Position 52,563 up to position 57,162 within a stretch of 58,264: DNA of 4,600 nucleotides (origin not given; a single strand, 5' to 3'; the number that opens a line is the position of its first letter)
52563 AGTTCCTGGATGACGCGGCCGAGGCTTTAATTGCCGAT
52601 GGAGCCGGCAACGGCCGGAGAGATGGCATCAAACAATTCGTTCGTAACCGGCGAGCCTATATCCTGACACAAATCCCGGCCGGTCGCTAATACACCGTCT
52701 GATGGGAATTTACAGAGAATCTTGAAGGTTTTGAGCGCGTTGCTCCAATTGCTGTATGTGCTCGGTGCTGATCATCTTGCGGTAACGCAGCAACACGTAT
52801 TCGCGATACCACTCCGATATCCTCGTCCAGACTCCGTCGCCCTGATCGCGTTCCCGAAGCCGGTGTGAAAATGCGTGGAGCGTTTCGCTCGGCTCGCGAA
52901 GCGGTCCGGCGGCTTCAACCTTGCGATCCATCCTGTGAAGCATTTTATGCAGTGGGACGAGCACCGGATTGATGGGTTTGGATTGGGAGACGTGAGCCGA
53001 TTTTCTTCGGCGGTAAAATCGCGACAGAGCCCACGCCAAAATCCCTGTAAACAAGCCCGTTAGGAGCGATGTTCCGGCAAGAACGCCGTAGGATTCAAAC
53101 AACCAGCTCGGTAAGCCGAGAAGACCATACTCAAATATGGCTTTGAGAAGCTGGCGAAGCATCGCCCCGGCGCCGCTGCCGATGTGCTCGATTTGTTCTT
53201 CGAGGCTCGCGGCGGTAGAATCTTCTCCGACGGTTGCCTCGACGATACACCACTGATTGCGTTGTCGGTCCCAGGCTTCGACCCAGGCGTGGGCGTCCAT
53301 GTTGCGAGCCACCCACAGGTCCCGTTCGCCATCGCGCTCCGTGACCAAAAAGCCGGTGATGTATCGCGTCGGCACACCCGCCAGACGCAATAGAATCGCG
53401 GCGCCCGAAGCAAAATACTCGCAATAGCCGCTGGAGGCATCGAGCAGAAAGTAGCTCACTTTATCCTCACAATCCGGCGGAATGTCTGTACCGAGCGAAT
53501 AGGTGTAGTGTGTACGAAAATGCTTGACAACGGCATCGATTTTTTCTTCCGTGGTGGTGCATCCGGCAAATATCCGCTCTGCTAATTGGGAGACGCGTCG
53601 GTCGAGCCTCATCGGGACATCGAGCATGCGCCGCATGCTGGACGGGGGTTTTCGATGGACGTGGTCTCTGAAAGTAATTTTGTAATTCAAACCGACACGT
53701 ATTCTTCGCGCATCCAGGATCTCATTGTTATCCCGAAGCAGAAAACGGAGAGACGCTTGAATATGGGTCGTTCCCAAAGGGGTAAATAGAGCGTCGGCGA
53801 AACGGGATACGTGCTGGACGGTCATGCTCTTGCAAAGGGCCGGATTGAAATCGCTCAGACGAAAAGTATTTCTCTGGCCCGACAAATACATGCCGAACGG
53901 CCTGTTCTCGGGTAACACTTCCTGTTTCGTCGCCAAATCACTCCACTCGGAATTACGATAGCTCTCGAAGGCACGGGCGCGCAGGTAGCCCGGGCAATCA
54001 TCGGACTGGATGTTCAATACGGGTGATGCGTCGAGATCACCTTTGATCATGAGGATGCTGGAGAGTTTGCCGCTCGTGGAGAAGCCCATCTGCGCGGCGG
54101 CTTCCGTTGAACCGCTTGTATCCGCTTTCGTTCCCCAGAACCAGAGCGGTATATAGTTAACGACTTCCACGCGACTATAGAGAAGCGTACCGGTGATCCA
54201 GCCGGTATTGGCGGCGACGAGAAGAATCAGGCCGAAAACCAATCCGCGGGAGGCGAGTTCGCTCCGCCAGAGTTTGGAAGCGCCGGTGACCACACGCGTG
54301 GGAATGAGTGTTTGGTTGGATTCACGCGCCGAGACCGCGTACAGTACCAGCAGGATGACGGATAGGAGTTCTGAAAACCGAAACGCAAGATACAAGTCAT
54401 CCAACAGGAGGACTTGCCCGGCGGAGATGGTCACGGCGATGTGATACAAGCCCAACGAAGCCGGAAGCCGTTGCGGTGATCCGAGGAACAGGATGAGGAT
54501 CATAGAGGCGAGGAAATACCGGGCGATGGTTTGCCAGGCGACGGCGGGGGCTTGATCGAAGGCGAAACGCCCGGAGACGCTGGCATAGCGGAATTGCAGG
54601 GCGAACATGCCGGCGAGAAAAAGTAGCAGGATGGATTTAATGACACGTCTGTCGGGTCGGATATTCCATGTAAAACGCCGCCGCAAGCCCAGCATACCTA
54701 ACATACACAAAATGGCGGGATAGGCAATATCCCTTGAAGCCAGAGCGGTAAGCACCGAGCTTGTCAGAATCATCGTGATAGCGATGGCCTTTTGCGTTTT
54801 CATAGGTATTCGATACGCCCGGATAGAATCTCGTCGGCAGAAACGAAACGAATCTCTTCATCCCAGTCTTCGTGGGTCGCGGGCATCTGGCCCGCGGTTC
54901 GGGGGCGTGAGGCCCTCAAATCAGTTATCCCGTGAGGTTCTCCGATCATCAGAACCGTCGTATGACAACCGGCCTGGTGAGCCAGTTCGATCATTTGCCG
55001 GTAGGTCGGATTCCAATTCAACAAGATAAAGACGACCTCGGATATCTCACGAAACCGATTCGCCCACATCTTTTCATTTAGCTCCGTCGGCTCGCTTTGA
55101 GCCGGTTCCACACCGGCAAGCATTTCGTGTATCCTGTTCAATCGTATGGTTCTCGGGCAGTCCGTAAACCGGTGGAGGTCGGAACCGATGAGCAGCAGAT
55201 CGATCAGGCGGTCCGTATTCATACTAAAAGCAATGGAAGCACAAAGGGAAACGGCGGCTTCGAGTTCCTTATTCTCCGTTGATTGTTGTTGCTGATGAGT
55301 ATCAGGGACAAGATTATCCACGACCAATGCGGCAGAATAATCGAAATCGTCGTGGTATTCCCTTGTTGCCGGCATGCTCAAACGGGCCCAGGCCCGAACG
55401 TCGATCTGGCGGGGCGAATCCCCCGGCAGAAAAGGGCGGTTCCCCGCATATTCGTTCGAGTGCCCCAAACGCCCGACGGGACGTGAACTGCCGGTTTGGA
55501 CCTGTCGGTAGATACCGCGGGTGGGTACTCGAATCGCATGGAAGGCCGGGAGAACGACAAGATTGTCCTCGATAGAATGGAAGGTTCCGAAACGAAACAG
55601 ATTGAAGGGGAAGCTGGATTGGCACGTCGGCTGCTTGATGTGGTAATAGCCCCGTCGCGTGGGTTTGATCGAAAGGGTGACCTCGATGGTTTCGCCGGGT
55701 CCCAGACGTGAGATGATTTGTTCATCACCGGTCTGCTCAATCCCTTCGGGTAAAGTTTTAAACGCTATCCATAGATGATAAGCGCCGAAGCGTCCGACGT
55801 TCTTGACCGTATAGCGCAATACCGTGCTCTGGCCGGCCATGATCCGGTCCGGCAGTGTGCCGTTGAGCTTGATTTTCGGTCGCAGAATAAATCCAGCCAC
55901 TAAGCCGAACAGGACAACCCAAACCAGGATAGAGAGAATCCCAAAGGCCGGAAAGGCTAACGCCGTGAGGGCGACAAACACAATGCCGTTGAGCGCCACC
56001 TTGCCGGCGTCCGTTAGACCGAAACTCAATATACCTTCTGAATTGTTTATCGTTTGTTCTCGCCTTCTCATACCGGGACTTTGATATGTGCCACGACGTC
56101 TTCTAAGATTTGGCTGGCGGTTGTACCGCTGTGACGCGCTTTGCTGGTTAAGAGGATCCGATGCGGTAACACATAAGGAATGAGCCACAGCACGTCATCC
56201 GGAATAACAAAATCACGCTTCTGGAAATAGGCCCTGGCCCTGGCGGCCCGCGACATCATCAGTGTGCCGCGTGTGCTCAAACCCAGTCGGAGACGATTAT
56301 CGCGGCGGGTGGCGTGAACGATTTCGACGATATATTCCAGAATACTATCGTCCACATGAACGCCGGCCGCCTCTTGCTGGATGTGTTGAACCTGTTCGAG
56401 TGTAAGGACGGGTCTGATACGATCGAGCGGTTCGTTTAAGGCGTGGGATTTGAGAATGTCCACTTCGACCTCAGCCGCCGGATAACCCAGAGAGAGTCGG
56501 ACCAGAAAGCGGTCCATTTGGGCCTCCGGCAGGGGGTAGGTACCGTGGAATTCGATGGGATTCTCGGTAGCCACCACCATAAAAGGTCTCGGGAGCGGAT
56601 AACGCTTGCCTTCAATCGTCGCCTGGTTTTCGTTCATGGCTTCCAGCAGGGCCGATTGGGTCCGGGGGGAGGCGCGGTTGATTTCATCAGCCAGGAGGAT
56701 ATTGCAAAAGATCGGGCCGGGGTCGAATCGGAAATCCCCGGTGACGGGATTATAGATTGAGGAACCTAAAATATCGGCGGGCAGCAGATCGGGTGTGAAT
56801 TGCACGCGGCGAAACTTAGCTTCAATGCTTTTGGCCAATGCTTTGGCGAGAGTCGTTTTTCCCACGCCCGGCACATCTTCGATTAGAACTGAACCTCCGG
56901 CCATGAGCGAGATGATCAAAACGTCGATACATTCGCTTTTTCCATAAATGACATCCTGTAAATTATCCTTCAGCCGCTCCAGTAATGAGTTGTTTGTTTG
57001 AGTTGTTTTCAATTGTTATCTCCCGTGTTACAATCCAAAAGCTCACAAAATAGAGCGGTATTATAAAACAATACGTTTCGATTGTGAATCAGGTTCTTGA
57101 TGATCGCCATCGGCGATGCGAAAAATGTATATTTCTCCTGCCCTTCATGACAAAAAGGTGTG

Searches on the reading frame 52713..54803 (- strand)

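Call 7: search_protein_families(library=pfam, proteins=[window:52713-54803:-], max_evalue=0.001)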
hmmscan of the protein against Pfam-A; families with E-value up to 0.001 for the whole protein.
window:52713-54803:- (697 aa): 1 family
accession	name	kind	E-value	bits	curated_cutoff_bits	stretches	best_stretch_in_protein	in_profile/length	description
PF01841.26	Transglut_core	-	1.7e-21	77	23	1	406-523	2-108/108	Transglutaminase-like superfamily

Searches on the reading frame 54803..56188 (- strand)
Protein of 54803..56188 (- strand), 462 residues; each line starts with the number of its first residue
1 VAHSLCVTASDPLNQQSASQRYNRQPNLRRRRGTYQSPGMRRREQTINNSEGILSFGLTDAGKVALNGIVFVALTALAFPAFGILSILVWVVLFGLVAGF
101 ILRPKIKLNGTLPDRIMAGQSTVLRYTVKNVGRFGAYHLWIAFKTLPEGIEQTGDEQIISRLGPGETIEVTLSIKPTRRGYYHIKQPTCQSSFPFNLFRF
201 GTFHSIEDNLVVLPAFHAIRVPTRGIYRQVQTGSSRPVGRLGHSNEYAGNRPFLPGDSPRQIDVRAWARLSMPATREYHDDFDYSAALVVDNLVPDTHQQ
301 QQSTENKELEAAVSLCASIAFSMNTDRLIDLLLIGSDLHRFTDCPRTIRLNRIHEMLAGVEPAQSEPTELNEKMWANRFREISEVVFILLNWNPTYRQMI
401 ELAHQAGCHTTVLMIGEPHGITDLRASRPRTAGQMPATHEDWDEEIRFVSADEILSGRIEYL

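Call 7: search_protein_families(library=pfam, proteins=[window:54803-56188:-], max_evalue=0.001)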
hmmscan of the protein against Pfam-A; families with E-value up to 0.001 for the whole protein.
window:54803-56188:- (462 aa): 1 family
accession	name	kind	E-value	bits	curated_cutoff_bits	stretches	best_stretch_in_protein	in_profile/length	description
PF01882.25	DUF58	-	3.4e-08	33.4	23.4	1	251-363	3-114/216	Protein of unknown function DUF58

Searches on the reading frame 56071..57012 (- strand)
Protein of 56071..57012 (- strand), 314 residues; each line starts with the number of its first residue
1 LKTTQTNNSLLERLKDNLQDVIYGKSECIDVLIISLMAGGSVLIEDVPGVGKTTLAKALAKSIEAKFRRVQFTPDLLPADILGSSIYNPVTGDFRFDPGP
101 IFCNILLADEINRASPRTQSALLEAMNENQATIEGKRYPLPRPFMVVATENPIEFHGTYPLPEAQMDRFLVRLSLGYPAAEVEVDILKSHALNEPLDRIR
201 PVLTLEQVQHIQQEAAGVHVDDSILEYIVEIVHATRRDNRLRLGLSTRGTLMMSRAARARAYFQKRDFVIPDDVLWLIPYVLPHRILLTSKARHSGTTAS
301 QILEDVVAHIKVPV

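Call 71: search_protein_families(library=pfam, proteins=[window:56071-57012:-], max_evalue=0.01)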
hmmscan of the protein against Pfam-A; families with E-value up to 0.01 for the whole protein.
window:56071-57012:- (314 aa): 10 families
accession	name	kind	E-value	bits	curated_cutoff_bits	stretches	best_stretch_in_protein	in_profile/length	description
PF07726.17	AAA_3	-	2.9e-62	208.8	27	1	42-171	2-131/131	ATPase family associated with various cellular activities (AAA)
PF17863.7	AAA_lid_2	-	1.9e-21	76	22.7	1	234-305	2-73/74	AAA lid domain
PF07728.20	AAA_5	-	1.1e-13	51.8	22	1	47-169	7-139/139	AAA domain (dynein-related subfamily)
PF20030.5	bpMoxR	-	1.1e-08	34.8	27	1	13-189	5-180/205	MoxR domain in the MoxR-vWA-beta-propeller ternary systems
PF00004.35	AAA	-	1e-06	29.7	21.2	1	47-152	6-110/131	ATPase family associated with various cellular activities (AAA)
PF05496.18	RuvB_N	-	0.00018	21.7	27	1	41-130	35-112/159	Holliday junction DNA helicase RuvB P-loop domain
PF00158.32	Sigma54_activat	-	0.00064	19.9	20.2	1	41-150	24-141/168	Sigma-54 interaction domain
PF20720.3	nSTAND3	-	0.0025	18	27.2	1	37-66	15-44/155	Novel STAND NTPase 3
PF01078.27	Mg_chelatase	-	0.0026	17.6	20.3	0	22-61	5-44/207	Magnesium chelatase, subunit ChlI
PF13401.12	AAA_22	-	0.0091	16.8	27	0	47-78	13-33/130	AAA domain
